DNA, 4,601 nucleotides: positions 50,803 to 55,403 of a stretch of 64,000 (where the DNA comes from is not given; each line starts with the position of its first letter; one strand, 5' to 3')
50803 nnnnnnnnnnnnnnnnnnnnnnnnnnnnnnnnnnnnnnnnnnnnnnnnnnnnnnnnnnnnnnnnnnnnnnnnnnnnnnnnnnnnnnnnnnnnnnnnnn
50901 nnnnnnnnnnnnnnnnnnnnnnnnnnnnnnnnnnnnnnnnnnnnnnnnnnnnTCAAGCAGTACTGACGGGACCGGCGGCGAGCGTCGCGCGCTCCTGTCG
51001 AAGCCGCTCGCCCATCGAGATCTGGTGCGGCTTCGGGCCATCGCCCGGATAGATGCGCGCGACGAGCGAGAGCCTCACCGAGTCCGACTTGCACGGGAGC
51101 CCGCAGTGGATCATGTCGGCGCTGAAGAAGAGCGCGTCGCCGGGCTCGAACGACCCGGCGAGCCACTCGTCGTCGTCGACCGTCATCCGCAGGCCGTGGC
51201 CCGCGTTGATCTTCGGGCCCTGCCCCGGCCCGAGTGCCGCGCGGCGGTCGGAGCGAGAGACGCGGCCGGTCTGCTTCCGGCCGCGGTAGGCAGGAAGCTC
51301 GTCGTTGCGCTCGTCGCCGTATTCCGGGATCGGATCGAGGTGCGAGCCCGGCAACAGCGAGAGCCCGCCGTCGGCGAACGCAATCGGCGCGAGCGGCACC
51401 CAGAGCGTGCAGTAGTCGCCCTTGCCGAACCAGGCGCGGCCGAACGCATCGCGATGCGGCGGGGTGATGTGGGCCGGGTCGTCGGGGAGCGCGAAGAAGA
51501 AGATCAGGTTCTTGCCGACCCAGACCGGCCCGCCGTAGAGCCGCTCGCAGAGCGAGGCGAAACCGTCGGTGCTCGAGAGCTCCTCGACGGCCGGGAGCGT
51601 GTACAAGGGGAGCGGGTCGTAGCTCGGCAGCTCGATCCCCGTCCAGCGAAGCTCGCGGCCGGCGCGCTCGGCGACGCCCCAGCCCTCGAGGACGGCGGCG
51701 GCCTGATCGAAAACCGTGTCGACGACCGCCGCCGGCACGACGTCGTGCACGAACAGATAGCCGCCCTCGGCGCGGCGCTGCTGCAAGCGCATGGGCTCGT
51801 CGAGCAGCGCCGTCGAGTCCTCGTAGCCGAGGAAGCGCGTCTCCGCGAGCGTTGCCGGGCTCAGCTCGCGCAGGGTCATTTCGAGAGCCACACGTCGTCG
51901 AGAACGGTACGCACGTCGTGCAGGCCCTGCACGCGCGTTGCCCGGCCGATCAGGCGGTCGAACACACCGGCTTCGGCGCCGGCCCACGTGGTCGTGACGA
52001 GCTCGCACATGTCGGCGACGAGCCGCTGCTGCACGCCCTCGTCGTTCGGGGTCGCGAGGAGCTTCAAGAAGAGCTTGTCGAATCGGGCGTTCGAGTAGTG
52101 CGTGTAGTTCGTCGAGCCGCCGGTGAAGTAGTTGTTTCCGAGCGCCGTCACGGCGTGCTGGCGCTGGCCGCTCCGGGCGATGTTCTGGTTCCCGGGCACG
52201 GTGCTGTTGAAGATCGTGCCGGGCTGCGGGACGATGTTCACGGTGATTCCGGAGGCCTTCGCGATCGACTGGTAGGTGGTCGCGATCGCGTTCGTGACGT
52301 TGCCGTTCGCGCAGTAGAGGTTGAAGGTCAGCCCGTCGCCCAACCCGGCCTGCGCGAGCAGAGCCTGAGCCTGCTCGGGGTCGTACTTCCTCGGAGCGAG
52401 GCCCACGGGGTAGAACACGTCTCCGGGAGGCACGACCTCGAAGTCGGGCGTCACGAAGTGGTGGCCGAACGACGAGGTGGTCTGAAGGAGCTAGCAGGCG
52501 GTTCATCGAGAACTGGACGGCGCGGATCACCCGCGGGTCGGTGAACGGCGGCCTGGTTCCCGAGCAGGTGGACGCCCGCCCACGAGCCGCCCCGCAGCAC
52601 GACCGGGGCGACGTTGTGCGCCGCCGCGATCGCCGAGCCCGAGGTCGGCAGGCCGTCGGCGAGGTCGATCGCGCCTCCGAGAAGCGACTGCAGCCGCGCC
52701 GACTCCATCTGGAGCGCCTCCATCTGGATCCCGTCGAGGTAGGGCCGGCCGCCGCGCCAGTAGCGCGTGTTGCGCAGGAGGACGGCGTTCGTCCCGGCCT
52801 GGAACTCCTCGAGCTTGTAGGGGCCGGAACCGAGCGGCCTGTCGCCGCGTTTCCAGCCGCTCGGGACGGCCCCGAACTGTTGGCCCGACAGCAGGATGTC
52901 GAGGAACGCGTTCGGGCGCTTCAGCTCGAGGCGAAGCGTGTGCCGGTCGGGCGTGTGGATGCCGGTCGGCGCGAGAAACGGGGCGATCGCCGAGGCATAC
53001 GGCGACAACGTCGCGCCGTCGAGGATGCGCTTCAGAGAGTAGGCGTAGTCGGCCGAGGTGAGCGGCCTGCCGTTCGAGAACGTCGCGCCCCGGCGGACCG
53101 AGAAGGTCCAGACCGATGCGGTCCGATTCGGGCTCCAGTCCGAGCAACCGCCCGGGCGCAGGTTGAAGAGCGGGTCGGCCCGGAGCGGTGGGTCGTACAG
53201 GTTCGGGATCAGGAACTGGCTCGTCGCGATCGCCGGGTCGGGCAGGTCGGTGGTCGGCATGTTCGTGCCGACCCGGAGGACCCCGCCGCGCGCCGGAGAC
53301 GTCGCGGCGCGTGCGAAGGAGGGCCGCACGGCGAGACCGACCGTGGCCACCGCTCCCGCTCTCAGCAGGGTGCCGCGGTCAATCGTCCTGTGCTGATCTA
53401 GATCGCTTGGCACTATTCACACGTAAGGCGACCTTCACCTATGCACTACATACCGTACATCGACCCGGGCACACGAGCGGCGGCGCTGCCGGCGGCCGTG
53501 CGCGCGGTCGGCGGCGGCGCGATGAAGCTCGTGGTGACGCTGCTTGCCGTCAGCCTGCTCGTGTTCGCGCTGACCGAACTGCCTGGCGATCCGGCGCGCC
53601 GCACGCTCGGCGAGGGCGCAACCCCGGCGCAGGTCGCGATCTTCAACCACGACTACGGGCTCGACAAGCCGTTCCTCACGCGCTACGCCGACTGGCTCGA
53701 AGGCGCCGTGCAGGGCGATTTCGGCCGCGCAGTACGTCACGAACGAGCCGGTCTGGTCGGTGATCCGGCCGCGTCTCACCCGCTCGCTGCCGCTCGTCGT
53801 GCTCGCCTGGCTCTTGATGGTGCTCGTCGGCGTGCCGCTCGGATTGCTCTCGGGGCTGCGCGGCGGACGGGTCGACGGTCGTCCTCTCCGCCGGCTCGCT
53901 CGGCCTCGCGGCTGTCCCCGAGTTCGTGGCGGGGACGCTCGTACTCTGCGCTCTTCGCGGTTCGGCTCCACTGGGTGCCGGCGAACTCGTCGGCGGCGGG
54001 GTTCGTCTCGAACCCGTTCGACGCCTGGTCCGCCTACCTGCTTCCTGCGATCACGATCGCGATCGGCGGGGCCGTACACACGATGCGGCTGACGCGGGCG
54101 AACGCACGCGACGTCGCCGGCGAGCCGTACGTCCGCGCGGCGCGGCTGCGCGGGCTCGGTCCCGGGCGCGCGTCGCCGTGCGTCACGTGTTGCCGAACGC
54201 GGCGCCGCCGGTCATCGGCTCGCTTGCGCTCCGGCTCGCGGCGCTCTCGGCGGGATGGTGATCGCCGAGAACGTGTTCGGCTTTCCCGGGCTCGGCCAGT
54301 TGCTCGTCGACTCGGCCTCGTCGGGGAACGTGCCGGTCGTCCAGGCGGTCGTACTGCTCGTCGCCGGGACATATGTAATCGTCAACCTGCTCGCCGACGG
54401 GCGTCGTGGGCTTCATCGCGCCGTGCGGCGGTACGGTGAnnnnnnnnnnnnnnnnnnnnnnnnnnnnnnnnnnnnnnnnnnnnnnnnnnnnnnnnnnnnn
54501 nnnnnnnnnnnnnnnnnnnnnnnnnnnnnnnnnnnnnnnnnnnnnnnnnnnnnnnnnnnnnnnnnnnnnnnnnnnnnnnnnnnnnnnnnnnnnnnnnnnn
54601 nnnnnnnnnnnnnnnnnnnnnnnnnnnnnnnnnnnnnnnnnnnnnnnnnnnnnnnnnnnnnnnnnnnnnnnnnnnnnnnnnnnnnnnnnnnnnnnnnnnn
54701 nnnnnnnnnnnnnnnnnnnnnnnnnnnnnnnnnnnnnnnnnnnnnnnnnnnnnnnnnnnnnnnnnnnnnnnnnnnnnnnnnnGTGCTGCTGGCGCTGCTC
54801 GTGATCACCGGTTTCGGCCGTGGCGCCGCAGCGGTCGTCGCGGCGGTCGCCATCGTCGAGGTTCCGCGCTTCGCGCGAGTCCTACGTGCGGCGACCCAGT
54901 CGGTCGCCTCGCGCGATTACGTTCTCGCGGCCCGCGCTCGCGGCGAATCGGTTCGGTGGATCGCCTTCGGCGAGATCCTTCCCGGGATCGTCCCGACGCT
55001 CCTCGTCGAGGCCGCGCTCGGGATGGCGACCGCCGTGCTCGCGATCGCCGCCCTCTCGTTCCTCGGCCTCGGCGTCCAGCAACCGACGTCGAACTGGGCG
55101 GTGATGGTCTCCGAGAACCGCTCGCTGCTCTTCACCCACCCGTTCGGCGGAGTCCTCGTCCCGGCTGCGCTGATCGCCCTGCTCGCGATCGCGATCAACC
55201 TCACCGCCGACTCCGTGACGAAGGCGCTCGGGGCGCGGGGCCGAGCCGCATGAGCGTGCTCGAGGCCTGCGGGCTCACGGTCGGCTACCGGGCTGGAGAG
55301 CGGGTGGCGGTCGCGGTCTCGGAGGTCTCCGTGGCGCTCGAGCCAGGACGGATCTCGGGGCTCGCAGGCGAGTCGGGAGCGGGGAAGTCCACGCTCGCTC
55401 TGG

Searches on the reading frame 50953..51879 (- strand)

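Call 68: search_protein_families(library=pfam, proteins=[window:50953-51879:-], max_evalue=0.01)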
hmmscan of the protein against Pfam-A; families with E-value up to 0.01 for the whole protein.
window:50953-51879:- (308 aa): 1 family
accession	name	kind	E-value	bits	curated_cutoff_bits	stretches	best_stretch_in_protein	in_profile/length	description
PF05721.19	PhyH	-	4.8e-12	47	22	1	39-269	4-211/213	Phytanoyl-CoA dioxygenase (PhyH)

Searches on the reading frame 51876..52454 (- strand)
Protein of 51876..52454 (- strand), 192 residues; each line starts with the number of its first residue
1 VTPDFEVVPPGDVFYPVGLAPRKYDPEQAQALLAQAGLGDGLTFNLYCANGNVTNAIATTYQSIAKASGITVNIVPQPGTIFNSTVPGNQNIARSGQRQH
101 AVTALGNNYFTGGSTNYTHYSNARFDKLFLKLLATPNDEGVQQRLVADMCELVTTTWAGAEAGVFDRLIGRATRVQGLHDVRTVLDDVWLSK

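Call 68: search_protein_families(library=pfam, proteins=[window:51876-52454:-], max_evalue=0.01)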
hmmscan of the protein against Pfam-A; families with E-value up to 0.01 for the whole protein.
window:51876-52454:- (192 aa): 1 family
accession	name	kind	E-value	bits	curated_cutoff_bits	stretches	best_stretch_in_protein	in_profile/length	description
PF00496.27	SBP_bac_5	-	9.6e-12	45.1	32.4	1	6-124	245-365/368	Bacterial extracellular solute-binding proteins, family 5 Middle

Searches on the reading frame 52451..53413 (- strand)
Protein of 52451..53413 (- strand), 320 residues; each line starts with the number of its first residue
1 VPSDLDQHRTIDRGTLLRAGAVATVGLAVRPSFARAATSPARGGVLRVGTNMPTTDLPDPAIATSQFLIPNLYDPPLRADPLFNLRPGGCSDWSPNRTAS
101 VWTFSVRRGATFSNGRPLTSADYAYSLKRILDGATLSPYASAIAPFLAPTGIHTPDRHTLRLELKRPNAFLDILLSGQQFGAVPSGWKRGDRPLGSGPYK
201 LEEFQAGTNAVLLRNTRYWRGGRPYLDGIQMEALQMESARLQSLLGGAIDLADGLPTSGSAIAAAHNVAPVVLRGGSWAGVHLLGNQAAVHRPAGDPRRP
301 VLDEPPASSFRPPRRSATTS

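Call 68: search_protein_families(library=pfam, proteins=[window:52451-53413:-], max_evalue=0.01)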
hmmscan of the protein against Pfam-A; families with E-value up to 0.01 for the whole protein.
window:52451-53413:- (320 aa): 1 family
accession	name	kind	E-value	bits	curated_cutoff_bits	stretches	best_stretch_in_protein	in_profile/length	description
PF00496.27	SBP_bac_5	-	2.9e-39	135.7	32.4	1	86-268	3-190/368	Bacterial extracellular solute-binding proteins, family 5 Middle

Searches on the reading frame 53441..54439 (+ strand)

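Call 68: search_protein_families(library=pfam, proteins=[window:53441-54439:+], max_evalue=0.01)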
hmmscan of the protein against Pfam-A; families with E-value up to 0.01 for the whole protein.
window:53441-54439:+ (332 aa): 2 families
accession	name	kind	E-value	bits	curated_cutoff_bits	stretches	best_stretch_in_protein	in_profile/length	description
PF19300.4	BPD_transp_1_N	-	4.6e-09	36.9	23.8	1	29-94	11-77/114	Binding-prot-dependent transport system membrane comp, N-term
PF00528.27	BPD_transp_1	-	0.00023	21.4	26.4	1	193-242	46-95/184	Binding-protein-dependent transport system inner membrane component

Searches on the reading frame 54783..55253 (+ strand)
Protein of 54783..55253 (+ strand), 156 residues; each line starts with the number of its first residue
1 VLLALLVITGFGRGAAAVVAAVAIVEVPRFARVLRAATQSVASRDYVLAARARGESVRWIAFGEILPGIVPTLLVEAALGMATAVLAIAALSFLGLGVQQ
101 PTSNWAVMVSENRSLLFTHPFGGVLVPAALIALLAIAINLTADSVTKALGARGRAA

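Call 68: search_protein_families(library=pfam, proteins=[window:54783-55253:+], max_evalue=0.01)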
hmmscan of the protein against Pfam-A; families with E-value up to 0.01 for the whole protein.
window:54783-55253:+ (156 aa): 1 family
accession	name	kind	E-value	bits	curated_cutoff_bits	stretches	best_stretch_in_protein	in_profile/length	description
PF00528.27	BPD_transp_1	-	7.7e-18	65.3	26.4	1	2-152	34-181/184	Binding-protein-dependent transport system inner membrane component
